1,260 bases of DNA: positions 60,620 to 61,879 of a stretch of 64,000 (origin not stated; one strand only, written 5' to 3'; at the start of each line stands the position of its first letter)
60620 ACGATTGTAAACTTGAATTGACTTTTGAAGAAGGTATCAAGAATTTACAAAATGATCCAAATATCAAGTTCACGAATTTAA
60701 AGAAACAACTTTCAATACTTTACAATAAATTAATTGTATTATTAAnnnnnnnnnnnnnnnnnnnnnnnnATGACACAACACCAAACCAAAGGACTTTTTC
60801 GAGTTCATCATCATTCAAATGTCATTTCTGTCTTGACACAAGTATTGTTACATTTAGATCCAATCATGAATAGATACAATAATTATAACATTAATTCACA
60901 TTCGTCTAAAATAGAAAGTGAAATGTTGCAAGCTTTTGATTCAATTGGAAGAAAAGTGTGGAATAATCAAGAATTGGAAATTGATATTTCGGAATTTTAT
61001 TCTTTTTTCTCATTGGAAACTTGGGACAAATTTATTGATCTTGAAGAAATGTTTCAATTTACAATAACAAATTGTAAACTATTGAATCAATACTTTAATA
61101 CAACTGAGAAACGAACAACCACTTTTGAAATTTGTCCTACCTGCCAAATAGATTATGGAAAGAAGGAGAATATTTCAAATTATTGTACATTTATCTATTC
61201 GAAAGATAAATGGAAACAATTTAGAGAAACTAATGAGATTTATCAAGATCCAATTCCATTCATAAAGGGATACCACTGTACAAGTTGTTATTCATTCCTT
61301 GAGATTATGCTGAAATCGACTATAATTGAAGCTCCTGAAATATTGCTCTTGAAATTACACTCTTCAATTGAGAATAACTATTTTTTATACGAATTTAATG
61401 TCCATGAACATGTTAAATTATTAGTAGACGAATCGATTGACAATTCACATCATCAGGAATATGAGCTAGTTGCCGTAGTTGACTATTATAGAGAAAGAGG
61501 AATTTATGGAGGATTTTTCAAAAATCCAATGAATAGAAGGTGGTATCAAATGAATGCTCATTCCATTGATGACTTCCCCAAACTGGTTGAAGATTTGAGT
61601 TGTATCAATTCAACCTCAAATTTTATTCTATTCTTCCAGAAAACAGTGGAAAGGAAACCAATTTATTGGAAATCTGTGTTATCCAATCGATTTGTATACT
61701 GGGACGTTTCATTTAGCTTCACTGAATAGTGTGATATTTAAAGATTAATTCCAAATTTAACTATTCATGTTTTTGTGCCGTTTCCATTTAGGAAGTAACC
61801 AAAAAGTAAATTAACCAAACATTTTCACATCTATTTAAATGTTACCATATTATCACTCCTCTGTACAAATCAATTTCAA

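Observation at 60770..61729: USP-fold protein with both catalytic residues replaced (pseudo-deubiquitinase)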

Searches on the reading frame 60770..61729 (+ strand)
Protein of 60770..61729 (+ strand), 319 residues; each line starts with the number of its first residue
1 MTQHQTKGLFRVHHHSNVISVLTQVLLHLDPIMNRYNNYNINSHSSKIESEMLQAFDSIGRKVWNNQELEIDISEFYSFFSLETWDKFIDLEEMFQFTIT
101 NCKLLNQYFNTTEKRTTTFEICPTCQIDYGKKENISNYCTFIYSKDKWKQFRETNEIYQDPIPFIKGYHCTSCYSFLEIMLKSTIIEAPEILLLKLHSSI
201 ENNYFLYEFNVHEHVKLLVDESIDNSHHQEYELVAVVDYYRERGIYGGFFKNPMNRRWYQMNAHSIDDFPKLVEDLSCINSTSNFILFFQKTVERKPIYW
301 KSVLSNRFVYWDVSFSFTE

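Call 3: search_protein_families(library=pfam, proteins=[window:60770-61729:+], max_evalue=10)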
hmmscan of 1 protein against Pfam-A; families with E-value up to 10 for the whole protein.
window:60770-61729:+ (319 aa): 0 families

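Call 4: search_solved_structures(query=window:60770-61726:+, max_evalue=10, show_alignments=3)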
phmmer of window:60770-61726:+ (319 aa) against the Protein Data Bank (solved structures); distinct sequences matched with E-value up to 10: 3.
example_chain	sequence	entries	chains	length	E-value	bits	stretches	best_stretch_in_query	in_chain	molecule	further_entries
2y6e_A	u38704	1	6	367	0.013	18.2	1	168-291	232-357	UBIQUITIN CARBOXYL-TERMINAL HYDROLASE 4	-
8xpn_A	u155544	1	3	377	0.049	16.3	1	168-290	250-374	Ubiquitin carboxyl-terminal hydrolase 8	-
2gfo_A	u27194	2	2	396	0.056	16.1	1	168-290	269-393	Ubiquitin carboxyl-terminal hydrolase 8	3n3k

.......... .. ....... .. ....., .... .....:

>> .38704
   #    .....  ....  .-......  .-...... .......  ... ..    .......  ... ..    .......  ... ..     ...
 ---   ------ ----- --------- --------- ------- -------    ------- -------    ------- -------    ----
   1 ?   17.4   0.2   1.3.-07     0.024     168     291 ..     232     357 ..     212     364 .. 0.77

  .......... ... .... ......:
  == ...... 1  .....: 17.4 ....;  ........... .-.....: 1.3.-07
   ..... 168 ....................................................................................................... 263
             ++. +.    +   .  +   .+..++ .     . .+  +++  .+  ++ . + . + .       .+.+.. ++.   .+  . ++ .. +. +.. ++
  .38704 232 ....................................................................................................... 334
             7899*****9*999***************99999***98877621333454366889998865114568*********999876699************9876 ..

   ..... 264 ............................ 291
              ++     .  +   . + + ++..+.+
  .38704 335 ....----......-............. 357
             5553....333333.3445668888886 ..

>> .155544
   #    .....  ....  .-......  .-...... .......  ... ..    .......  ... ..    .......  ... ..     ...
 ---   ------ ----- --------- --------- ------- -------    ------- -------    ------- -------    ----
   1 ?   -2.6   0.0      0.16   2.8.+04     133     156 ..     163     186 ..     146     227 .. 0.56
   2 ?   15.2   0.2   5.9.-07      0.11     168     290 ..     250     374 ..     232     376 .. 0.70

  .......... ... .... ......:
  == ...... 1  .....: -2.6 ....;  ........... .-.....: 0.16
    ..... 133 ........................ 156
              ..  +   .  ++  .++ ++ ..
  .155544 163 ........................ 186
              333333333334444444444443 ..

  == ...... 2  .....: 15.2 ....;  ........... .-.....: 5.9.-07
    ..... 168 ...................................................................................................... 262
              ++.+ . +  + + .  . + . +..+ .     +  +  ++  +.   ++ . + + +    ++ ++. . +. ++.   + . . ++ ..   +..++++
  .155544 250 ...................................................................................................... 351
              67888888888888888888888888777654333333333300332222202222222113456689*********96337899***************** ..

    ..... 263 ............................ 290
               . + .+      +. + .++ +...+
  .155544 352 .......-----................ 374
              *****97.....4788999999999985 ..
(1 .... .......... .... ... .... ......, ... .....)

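Call 6: find_homologous_proteins(query=window:60770-61726:+, max_evalue=0.01)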
Query window:60770-61726:+ (319 aa): 1 proteins with E <= 0.01 among 553 candidates.
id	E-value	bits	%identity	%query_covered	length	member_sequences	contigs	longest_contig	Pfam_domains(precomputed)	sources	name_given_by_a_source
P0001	4.5e-216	734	100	100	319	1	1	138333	-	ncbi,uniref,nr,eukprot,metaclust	ncbi:predicted protein [Naegleria gruberi]|uniref:Predicted protein n=1 Tax=Naegleria gruberi TaxID=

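Call 7: find_encoding_contigs(protein=window:60770-61726:+, flank=10000, max_places=6)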
Protein window:60770-61726:+ (319 aa): no gene with exactly this product is on record in the collection.

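Call 16: predict_structure(protein=window:60770-61726:+)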
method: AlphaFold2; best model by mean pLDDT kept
length: 319 residues; sequences in the alignment: 1
mean_pLDDT: 33.7   pTM: 0.22
mean pLDDT of the five models: 33.7, 29.9, 29.3, 28.6, 26.8
residues with pLDDT >= 90: 0; 70-90: 0; 50-70: 9; < 50: 310
segments of 3 or more residues with pLDDT < 50: 1-247, 251-259, 261-266, 273-319
pLDDT, mean of each block of 10 residues (from residue 1): 26 30 35 35 40 43 39 34 34 30 33 29 28 30 36 34 26 27 26 26 27 26 38 43 46 44 49 44 34 31 30 26
secondary structure, 60 per line:
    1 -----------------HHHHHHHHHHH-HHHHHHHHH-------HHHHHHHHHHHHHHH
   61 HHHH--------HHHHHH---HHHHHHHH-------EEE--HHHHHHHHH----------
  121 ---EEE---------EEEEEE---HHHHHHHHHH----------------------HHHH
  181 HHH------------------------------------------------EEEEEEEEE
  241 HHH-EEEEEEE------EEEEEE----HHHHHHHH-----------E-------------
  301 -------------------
elements in order: H18-28 H30-38 H46-64 H73-78 H82-89 E97-99 H102-110 E124-126 E136-141 H145-154 H177-183 E232-240 E245-251 E258-263 H268-275

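Call 17: search_protein_representatives(protein=window:60770-61726:+)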
Query: 319 residues. Proteins with E-value up to 0.001 (for the whole library): 6; up to 1e-10: 3; up to 1e-30: 2. The best 6 are listed.
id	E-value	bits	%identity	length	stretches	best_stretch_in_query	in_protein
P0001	1.4e-216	734.3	100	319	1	1-319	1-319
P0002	3.7e-37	144.9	34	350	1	6-318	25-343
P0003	3.4e-14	69.4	28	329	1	15-319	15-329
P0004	7.8e-05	38.7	28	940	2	168-291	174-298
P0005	1.2e-04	38.1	27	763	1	101-297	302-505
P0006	2.1e-04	37.3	29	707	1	168-292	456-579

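Call 20: list_cluster_members(proteins=[P0002, P0003])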
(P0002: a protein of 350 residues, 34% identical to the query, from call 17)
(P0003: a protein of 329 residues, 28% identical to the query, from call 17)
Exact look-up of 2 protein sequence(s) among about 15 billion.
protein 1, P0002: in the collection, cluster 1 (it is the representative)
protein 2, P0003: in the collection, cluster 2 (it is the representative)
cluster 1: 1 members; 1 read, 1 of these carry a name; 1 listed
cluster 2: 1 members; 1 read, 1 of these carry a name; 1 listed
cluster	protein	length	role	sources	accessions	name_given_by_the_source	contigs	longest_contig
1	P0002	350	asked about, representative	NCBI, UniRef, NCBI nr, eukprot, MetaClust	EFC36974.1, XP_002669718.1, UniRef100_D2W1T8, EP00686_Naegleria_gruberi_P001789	ubiquitin carboxyl-terminal hydrolase family protein [Naegleria gruberi] | Ubiquitin carboxyl-terminal hydrolase family protein n=1 Tax=Naegleria gruberi TaxID=5762 ... | XP_002669718.1 ubiquitin carboxyl-terminal hydrolase family protein [Naegleria gruberi ...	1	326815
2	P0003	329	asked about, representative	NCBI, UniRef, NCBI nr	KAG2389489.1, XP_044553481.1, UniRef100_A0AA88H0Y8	hypothetical protein C9374_014049 [Naegleria lovaniensis] | USP domain-containing protein n=1 Tax=Naegleria lovaniensis TaxID=51637 ... | uncharacterized protein C9374_014049 [Naegleria lovaniensis]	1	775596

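Call 21: find_homologous_proteins(query=A1, max_evalue=0.001)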
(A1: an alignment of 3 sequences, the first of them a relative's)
Query A1 (3 sequences) (319 aa, profile of the alignment): 3 proteins with E <= 0.001 among 2496 candidates.
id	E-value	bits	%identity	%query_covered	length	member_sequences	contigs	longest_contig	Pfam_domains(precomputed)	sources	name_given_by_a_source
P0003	7.8e-150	517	25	95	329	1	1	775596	PF00443.36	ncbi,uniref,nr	ncbi:hypothetical protein C9374_014049 [Naegleria lovaniensis]|uniref:USP domain-containing protein 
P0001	6.6e-149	514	100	100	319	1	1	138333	-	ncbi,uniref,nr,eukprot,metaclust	ncbi:predicted protein [Naegleria gruberi]|uniref:Predicted protein n=1 Tax=Naegleria gruberi TaxID=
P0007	6.0e-96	339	23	95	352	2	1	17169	PF00443.36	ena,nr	nr:unnamed protein product [Naegleria fowleri]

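Call 23: search_protein_families(library=pfam, proteins=[P0001, P0002, P0003, P0007], max_evalue=10)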
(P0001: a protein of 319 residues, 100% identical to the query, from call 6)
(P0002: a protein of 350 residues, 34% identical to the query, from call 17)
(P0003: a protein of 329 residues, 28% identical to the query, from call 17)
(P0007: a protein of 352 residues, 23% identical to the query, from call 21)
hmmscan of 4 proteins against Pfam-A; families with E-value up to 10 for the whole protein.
P0001 (319 aa): 0 families

P0002 (350 aa): 3 families
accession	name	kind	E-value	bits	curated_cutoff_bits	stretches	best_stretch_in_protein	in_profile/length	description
PF00443.35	UCH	-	1.1e-16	61.7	23.9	1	39-291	13-231/254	Ubiquitin carboxyl-terminal hydrolase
PF13423.12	UCH_1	-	0.00034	20.8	22.2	1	149-268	142-281/317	Ubiquitin carboxyl-terminal hydrolase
PF23075.1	zf-C2H2_ZNF462_11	-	0.011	16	27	1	189-200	3-14/45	Zinc finger protein 462, C2H2 zinc finger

P0003 (329 aa): 3 families
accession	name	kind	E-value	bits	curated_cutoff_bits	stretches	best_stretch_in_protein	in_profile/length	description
PF00443.35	UCH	-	3.2e-12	47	23.9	1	22-301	15-253/254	Ubiquitin carboxyl-terminal hydrolase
PF24029.1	DUF7340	-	0.085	13.1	27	1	128-183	7-48/62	Domain of unknown function (DUF7340)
PF11053.13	DNA_Packaging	-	0.12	12.7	25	1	73-116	59-102/157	Terminase DNA packaging enzyme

P0007 (352 aa): 2 families
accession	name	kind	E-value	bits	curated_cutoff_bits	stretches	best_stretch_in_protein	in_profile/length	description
PF00443.35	UCH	-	1.8e-14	54.4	23.9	1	28-301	15-231/254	Ubiquitin carboxyl-terminal hydrolase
PF13683.12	rve_3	-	0.0038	17.4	26.5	1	88-123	6-41/67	Integrase core domain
